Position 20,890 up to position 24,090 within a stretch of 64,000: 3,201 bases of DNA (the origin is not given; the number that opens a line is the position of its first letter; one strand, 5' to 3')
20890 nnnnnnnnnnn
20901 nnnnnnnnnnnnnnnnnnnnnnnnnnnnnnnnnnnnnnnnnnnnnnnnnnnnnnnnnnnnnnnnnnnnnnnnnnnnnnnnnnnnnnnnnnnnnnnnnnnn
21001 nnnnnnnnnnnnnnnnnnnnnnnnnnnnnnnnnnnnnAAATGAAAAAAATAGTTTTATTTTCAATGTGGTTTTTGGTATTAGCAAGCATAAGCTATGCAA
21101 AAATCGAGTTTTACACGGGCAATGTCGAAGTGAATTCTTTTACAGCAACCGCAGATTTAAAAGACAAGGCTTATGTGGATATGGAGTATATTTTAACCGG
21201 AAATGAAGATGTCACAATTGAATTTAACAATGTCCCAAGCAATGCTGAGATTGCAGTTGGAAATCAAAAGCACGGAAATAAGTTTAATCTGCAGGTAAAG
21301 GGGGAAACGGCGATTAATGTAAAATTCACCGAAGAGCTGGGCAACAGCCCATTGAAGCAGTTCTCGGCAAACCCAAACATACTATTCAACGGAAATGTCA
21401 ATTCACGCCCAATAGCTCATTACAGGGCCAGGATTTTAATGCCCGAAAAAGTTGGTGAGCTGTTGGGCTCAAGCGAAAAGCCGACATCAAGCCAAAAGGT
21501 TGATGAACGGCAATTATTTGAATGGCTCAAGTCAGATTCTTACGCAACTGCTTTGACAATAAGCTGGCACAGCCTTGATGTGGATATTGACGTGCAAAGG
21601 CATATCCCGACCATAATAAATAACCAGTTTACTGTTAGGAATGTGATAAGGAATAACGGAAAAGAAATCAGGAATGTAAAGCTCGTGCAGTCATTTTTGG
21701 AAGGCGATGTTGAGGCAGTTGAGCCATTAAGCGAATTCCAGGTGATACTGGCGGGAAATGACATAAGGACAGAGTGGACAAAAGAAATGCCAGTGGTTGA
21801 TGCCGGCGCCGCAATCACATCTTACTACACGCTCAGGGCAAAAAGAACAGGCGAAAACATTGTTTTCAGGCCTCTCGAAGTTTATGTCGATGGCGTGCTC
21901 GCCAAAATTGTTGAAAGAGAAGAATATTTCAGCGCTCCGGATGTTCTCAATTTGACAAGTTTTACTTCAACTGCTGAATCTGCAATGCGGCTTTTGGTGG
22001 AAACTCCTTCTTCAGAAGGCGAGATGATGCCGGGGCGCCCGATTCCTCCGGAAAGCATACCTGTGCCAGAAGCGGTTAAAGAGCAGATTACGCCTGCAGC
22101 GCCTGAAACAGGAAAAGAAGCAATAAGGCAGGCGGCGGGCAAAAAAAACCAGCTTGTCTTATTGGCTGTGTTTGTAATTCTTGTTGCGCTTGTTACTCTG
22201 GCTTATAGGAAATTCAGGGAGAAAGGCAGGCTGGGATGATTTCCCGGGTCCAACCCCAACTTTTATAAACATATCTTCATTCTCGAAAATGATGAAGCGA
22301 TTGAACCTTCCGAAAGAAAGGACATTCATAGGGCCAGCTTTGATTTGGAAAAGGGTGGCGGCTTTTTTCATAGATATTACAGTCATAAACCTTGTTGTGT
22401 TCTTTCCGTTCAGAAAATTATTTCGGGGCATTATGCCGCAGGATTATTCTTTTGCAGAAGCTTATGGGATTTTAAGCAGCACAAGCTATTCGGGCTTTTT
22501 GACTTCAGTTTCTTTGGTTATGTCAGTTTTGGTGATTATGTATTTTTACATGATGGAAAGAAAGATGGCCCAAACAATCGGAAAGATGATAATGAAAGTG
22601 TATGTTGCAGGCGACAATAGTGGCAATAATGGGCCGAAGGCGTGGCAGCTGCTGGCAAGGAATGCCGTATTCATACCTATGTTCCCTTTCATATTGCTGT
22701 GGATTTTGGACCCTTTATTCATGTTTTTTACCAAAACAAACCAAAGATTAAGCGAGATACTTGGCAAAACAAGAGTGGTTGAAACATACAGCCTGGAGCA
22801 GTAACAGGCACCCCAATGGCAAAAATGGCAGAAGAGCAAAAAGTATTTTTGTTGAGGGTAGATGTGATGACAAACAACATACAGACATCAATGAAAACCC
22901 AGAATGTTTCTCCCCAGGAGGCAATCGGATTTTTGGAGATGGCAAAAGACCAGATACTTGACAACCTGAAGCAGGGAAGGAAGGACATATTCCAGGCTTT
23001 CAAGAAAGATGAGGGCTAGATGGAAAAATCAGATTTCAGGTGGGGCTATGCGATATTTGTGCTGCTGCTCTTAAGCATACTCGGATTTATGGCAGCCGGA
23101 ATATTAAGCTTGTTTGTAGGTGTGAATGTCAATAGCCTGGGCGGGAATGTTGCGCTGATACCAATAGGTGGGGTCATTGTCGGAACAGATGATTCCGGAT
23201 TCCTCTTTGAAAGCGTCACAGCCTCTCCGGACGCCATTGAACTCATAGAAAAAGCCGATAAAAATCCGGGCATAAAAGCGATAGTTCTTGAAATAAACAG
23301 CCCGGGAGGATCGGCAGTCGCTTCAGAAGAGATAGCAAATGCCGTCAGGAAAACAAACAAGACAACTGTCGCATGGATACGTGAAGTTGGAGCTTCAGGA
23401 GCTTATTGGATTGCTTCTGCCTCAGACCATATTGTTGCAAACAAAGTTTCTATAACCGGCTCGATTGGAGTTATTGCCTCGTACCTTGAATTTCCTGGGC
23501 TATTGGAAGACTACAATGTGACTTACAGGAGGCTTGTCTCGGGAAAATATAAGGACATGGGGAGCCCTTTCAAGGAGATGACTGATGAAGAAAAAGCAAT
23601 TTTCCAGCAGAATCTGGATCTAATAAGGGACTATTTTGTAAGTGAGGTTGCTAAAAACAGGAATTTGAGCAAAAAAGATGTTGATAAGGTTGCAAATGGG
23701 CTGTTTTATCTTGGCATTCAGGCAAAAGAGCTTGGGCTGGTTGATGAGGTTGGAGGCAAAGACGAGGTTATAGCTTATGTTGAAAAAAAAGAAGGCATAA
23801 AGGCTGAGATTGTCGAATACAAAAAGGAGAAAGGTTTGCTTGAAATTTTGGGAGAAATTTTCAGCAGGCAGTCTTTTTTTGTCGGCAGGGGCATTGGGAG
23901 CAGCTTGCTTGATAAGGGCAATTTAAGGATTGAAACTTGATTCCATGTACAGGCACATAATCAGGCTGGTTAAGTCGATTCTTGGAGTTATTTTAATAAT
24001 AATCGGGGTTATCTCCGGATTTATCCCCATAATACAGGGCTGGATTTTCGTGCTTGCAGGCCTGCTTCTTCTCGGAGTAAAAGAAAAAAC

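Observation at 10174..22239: Four-gene secreted operon with 2033-aa and 1475-aa proteins: candidate cell-cell attachment/remodelling system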

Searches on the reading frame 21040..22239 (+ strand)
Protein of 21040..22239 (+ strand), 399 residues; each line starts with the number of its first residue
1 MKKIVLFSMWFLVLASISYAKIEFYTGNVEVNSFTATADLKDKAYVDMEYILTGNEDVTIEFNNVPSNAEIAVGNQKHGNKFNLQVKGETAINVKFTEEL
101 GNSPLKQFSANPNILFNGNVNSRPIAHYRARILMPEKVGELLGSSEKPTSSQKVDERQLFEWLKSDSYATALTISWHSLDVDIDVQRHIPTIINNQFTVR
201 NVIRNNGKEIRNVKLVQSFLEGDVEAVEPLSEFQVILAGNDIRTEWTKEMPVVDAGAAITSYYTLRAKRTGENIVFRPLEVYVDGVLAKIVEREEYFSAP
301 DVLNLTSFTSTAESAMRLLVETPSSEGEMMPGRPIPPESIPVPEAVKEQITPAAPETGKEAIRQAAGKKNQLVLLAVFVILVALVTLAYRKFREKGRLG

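Call 7: search_protein_families(library=pfam, proteins=[window:21040-22239:+], max_evalue=0.01)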
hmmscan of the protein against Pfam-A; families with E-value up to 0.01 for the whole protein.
window:21040-22239:+ (399 aa): 0 families

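Call 29: find_homologous_proteins(query=window:21040-22236:+, max_evalue=0.001)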
Query window:21040-22236:+ (399 aa): 1 proteins with E <= 0.001 among 6742 candidates.
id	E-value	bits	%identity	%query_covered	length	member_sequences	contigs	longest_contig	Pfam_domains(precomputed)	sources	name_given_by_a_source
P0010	2.2e-258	875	100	100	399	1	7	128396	-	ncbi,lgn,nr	ncbi:hypothetical protein HYV80_07390 [Candidatus Woesearchaeota archaeon]|nr:hypothetical protein [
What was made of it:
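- The organism is a DPANN archaeon (call 29).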

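Call 31: search_protein_families(library=ncbifam, proteins=[window:21040-22236:+], max_evalue=0.01)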
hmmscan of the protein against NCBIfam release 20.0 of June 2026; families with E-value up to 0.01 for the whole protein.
window:21040-22236:+ (399 aa): 0 families

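Call 45: find_encoding_contigs(protein=P0010, flank=10000, max_places=6)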
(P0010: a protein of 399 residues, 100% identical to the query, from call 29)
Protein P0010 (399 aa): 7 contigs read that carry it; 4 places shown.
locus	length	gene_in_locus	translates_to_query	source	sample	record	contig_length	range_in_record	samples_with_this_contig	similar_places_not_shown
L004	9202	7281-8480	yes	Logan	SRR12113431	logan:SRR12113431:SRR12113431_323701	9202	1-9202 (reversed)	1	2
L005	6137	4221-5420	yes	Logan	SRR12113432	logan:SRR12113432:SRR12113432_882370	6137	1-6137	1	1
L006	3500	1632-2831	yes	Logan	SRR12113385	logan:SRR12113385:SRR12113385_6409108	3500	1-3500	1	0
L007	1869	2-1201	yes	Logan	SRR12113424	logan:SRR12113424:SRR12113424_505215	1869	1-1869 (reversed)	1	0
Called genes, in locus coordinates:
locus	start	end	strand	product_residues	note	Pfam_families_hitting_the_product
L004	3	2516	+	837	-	?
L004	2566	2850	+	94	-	-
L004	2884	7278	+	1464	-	PF01344:Kelch_1 (faint), PF24681:Kelch_KLHDC2_KLHL20_DRC7, PF13415:Beta-prop_FBX42, PF24681:Kelch_KLHDC2_KLHL20_DRC7, PF24981:Beta-prop_ATRN-LZTR1, PF13415:Beta-prop_FBX42 (weak), PF18911:PKD_4, PF00801:PKD, +1 more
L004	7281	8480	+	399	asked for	-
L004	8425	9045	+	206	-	PF06271:RDD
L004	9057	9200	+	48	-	?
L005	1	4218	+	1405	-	?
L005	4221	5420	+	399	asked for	-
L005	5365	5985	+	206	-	PF06271:RDD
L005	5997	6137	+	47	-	?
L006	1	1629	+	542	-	?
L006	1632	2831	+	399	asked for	-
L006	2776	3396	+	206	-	PF06271:RDD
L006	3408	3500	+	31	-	?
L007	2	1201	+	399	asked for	?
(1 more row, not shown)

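Call 48: find_related_loci(query=A5, collection=genome_contigs, flank=10000)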
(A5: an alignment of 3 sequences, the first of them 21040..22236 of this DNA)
Query A5 (399 aa) in genome_contigs; peptide patterns used: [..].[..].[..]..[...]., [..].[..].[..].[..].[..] (x = any residue, [..] = any of these).
98 stretches matched a pattern, but none encodes a relative of the query by tblastn (E <= 1e-3).

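Call 50: find_related_loci(query=A5, collection=metagenome_contigs, flank=10000)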
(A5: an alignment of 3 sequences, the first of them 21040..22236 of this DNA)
Query A5 (399 aa) in metagenome_contigs; peptide patterns used: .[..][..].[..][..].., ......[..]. (x = any residue, [..] = any of these).
330 stretches matched a pattern, but none encodes a relative of the query by tblastn (E <= 1e-3).
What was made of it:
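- Tried and rejected: p4-based pattern scans of GTDB representative genomes and of JGI metagenome contigs found no relative (calls 48, 50).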

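Call 61: find_homologous_proteins(query=A6, max_evalue=0.001)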
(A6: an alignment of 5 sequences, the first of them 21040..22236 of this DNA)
Query A6 (5 sequences) (399 aa, profile of the alignment): 4 proteins with E <= 0.001 among 8000 candidates.
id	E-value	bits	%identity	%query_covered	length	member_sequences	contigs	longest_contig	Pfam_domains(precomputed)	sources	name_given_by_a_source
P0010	4.4e-179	614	100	100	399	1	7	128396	-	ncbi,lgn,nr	ncbi:hypothetical protein HYV80_07390 [Candidatus Woesearchaeota archaeon]|nr:hypothetical protein [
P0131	4.3e-172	591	32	86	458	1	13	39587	-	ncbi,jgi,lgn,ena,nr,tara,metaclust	ncbi:hypothetical protein CMO93_01055 [Candidatus Woesearchaeota archaeon]|nr:hypothetical protein [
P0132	3.0e-151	522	49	73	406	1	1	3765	-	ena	-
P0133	1.1e-123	431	45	70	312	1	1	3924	-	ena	-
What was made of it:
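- The families are rare: p4 has only 4 clusters among 5.8 billion proteins, and none was found in GTDB representative genomes or JGI contigs by pattern search (calls 48, 50, 61).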

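Call 70: predict_structure(alignment_id=A7)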
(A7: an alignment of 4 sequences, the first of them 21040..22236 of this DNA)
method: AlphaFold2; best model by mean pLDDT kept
length: 399 residues; sequences in the alignment: 4
mean_pLDDT: 69.3   pTM: 0.48
mean pLDDT of the five models: 69.3, 64.7, 64.2, 62.9, 60.6
residues with pLDDT >= 90: 79; 70-90: 142; 50-70: 85; < 50: 93
segments of 3 or more residues with pLDDT < 50: 1-21, 301-369
pLDDT, mean of each block of 10 residues (from residue 1): 44 38 73 90 87 94 83 93 95 89 64 79 81 73 67 86 75 59 81 79 86 86 82 73 84 90 85 74 72 67 36 34 31 38 36 37 44 62 70 53
secondary structure, 60 per line:
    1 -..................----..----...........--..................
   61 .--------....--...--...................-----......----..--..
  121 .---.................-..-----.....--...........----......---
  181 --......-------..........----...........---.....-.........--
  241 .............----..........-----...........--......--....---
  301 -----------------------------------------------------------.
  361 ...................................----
elements in order: H2-19 E30-40 E43-61 E70-73 E76-78 E81-99 E105-110 E119-121 E125-135 H136-141 E150-154 E157-167 E172-177 E183-188 E196-205 E210-220 E224-228 E233-238 E241-253 E258-267 E273-283 E286-291 E294-297 H360-395
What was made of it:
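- p4 is predicted as two beta-sandwiches, a disordered stalk and a TM helix (call 70).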

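Call 76: fold_search(model_id=the predicted structure, library=pdb)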
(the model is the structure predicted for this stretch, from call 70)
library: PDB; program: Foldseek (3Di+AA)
matches with E <= 10: 1704; with E <= 0.001: 192
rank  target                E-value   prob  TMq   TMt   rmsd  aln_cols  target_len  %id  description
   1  8b6l_O                8.7e-07  1.00  0.25  0.19  15.9       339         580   10  Subtomogram average of the human Sec61-TRAP-OSTA-translocon (released 2022-12-07)
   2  6s7o_E                1.8e-06  1.00  0.25  0.19  15.9       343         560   10  Cryo-EM structure of human oligosaccharyltransferase complex OST-A (released 2019-12-18)
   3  6s7t_E                4.2e-06  1.00  0.25  0.24  16.1       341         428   11  Cryo-EM structure of human oligosaccharyltransferase complex OST-B (released 2019-12-18)
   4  8imx_T                7.1e-06  1.00  0.20  0.16  18.6       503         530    7  Cryo-EM structure of GPI-T with a chimeric GPI-anchored protein (released 2023-08-16)
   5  4r5x                  1.5e-05  1.00  0.29  0.14   6.3       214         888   12  Structure of the m1 alanylaminopeptidase from malaria complexed with a hydroxamic acid-based inhibitor (released 2014-10-29)
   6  1nug_B                1.8e-05  1.00  0.21  0.13  14.6       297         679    8  Role of Calcium Ions in the Activation and Activity of the Transglutaminase 3 Enzyme (2 calciums, 1 Mg, inactive form) (released 2003-04-22)
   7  1ex0_A                1.9e-05  1.00  0.21  0.13  12.9       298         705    9  HUMAN FACTOR XIII, MUTANT W279F ZYMOGEN (released 2003-12-23)
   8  5y1x                  2.0e-05  1.00  0.29  0.14   6.6       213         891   13  Crystal structure of Plasmodium falciparum aminopeptidase N in complex with actinonin (released 2018-08-01)
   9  6kzb_C                2.1e-05  1.00  0.21  0.13  12.7       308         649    9  Transglutaminase2 complexed with calcium (released 2020-12-09)
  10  8cmt_A                2.2e-05  1.00  0.20  0.12  14.0       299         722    9  Structure of the plasma coagulation Factor XIII A2B2 heterotetrameric complex. (released 2024-09-11)
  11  7wld_T                2.2e-05  1.00  0.20  0.16  18.7       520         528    7  Cryo-EM structure of the human glycosylphosphatidylinositol transamidase complex at 2.53 Angstrom resolution (released 2022-04-27)
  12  3puu                  2.3e-05  1.00  0.29  0.15   5.6       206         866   10  Crystal Structure of Glu121Gln mutant of E. coli Aminopeptidase N (released 2011-11-16)
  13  4xmz                  2.4e-05  1.00  0.29  0.15   5.8       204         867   10  Crystal Structure of Met260Ala mutant of E. coli Aminopeptidase N in complex with 2,4-diaminobutyric acid (released 2016-01-27)
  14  1f13_B                2.4e-05  1.00  0.21  0.13  12.5       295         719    9  RECOMBINANT HUMAN CELLULAR COAGULATION FACTOR XIII (released 1998-08-12)
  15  9iuj_A                2.5e-05  1.00  0.23  0.13  16.5       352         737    8  Integrin alpha-v beta-3 in complex with rhodostomin (released 2025-07-30)
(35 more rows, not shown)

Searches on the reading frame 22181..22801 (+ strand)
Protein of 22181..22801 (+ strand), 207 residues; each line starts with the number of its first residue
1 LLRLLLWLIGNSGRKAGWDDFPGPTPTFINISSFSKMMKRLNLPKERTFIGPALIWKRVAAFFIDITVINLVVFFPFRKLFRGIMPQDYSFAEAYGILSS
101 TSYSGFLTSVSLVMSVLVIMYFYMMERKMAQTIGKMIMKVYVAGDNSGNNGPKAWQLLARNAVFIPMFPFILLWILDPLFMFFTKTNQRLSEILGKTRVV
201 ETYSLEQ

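Call 31: search_protein_families(library=ncbifam, proteins=[window:22181-22801:+], max_evalue=0.01)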
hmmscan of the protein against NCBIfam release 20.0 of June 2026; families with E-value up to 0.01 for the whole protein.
window:22181-22801:+ (207 aa): 0 families

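Call 58: search_protein_families(library=pfam, proteins=[window:22184-22801:+], max_evalue=0.001)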
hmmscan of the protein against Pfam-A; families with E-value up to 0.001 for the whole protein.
window:22184-22801:+ (206 aa): 2 families
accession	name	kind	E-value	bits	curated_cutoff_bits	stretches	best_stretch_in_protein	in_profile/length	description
PF06271.18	RDD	-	3.3e-17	63.5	24.1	1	52-189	2-131/137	RDD family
PF07019.17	EMC6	-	0.00049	21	23.3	1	94-175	17-79/81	EMC6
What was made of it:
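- On RDD family (PF06271), fifth gene: E 3e-17, 63.5 bits against a cut-off of 24.1 (call 58).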

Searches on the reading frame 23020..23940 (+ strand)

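Call 11: search_protein_families(library=pfam, proteins=[window:23020-23940:+], max_evalue=0.001)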
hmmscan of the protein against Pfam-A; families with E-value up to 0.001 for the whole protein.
window:23020-23940:+ (306 aa): 4 families
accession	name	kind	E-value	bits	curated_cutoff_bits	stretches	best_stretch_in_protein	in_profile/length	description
PF01343.23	Peptidase_S49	-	1.4e-45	155.5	24.9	1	110-260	3-153/154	Peptidase family S49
PF25145.1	NfeD1b_N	-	2.1e-09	37.7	40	1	77-153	24-99/189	NfeD1b, N-terminal domain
PF01972.22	SDH_protease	-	1.5e-06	27.9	31.3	1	78-150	84-156/286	ClpP-like SDH-type serine proteinase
PF00574.28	CLP_protease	-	0.00028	21.3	20.2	0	80-137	41-98/182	Clp protease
